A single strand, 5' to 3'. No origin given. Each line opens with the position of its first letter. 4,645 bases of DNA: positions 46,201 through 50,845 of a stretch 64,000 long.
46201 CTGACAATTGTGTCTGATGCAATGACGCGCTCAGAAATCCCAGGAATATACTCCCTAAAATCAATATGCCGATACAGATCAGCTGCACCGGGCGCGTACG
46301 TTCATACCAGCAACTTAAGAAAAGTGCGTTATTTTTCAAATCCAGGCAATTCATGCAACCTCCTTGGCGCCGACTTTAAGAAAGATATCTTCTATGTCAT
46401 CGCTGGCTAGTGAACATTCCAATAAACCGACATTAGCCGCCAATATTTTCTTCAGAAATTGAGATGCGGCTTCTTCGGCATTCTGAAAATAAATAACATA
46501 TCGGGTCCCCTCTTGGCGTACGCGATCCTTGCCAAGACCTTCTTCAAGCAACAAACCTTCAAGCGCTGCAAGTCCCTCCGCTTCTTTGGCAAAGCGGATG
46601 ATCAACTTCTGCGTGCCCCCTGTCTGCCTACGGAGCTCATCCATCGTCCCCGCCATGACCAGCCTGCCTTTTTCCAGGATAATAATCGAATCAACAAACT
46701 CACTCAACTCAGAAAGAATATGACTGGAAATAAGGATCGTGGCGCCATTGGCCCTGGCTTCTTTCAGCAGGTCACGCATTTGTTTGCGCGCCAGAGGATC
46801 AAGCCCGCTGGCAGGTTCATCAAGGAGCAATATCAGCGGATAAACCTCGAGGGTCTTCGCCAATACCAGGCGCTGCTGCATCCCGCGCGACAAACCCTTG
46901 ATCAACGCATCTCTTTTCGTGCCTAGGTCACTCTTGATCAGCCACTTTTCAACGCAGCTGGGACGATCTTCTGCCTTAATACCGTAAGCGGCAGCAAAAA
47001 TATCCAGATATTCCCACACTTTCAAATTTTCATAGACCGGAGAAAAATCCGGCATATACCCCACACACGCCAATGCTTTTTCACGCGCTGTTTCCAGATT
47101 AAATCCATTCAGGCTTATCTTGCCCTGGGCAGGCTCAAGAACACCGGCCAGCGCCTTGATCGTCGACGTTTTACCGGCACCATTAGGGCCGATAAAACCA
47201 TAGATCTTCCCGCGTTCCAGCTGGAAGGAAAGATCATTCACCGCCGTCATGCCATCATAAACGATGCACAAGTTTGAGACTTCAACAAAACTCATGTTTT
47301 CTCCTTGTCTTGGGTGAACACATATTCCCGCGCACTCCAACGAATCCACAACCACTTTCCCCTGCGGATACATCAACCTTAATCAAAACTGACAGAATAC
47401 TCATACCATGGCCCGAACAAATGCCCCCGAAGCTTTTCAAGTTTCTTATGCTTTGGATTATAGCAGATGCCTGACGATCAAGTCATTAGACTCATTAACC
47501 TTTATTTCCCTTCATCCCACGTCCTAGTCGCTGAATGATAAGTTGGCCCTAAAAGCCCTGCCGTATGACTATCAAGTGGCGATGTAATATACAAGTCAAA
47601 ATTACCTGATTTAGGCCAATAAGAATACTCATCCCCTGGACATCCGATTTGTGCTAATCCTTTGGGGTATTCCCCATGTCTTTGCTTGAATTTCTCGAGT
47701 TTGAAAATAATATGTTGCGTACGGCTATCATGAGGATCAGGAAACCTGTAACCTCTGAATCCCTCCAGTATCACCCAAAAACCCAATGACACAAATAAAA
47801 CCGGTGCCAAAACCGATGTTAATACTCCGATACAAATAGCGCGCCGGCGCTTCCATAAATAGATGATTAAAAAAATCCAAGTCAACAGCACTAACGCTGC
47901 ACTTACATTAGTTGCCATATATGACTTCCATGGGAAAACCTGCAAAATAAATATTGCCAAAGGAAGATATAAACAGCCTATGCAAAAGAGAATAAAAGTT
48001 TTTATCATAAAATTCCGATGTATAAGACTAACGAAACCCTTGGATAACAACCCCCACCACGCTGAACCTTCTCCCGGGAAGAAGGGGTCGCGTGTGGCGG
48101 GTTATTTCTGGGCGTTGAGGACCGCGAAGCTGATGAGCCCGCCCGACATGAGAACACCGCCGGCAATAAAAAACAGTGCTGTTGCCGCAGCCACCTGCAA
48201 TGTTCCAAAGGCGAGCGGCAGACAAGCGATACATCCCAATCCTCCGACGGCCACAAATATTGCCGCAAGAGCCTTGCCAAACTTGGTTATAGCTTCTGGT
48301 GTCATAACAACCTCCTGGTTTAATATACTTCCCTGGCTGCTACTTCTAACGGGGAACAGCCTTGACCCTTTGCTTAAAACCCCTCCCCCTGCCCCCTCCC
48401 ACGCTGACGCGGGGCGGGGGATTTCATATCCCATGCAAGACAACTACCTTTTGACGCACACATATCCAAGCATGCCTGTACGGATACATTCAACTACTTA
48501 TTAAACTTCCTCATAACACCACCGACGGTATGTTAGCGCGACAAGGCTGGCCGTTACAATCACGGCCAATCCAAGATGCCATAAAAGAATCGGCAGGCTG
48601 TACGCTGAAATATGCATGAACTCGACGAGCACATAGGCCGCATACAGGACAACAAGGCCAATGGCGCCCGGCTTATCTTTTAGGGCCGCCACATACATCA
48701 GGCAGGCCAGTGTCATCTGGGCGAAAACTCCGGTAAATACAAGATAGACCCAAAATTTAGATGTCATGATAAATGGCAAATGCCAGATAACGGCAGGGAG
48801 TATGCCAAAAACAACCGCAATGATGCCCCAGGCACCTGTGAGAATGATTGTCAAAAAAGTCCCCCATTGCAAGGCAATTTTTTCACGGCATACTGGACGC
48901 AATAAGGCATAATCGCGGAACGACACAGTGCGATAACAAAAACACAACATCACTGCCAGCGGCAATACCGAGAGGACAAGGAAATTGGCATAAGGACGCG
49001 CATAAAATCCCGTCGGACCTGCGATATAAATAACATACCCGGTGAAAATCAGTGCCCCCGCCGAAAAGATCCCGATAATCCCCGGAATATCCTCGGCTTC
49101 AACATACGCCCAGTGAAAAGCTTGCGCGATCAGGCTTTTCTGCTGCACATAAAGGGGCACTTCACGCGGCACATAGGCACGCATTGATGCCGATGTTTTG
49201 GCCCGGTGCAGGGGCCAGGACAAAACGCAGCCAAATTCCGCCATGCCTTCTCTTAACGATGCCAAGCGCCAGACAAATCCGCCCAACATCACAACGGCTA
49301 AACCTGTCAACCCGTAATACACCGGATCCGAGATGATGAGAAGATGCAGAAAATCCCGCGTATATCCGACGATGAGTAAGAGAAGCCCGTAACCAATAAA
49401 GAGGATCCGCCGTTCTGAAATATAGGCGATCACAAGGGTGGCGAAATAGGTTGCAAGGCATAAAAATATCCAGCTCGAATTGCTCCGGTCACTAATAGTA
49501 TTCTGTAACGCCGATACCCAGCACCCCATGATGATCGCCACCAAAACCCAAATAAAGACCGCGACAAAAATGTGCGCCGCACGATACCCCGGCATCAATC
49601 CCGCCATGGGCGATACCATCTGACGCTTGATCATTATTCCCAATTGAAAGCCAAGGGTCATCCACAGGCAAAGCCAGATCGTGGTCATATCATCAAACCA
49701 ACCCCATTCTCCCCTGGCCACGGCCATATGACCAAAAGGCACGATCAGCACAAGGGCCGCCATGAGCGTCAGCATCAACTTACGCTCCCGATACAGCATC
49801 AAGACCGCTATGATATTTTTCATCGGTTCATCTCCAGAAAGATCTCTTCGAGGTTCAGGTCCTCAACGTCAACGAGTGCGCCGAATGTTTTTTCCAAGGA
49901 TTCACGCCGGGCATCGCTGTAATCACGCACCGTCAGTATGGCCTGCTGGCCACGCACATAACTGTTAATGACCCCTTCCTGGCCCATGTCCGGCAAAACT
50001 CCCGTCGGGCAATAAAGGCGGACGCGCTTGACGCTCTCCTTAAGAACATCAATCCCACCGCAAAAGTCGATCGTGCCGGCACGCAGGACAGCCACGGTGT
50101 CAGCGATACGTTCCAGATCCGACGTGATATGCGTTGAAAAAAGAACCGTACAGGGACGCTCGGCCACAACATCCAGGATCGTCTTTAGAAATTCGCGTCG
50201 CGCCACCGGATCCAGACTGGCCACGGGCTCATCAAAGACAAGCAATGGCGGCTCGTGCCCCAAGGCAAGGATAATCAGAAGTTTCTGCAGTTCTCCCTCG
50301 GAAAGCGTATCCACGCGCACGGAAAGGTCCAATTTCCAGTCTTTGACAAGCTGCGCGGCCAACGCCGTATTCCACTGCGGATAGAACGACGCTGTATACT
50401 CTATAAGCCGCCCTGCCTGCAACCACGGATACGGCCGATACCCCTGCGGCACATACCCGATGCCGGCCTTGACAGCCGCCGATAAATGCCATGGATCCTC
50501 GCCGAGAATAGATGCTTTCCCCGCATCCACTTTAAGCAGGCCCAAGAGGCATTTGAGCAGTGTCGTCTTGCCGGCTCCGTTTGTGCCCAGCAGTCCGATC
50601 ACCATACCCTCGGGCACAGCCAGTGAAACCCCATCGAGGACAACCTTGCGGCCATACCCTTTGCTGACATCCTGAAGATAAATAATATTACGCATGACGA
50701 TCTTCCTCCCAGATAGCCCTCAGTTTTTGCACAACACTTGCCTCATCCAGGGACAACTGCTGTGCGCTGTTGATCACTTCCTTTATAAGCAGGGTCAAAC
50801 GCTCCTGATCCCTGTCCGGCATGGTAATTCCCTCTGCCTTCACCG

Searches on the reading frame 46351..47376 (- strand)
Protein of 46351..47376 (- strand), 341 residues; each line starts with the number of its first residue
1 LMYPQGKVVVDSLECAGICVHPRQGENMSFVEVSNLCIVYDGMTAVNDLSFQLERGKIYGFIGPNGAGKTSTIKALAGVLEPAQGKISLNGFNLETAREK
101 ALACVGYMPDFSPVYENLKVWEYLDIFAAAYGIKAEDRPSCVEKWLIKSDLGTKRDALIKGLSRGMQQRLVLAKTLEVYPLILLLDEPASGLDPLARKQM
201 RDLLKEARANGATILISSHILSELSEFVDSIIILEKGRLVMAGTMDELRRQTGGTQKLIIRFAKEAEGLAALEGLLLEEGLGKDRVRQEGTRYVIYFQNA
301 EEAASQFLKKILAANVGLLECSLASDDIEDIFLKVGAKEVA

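Call 79: search_protein_families(library=pfam, proteins=[window:46351-47376:-], max_evalue=0.00001)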
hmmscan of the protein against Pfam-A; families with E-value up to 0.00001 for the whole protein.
window:46351-47376:- (341 aa): 2 families
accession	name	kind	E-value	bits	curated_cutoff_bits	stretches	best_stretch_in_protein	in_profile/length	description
PF00005.33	ABC_tran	-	2.8e-26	93.2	25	1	46-189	1-136/137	ABC transporter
PF13304.12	AAA_21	-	3.4e-13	50.8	27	1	161-223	237-302/304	AAA domain, putative AbiEii toxin, Type IV TA system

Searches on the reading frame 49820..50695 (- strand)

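Call 79: search_protein_families(library=pfam, proteins=[window:49820-50695:-], max_evalue=0.00001)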
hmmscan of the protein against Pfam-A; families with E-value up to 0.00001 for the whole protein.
window:49820-50695:- (291 aa): 2 families
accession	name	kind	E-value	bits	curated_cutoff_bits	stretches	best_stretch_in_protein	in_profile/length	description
PF00005.33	ABC_tran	-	2.2e-22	80.5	25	1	20-159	1-137/137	ABC transporter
PF13304.12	AAA_21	-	6e-15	56.5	27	1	124-189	231-298/304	AAA domain, putative AbiEii toxin, Type IV TA system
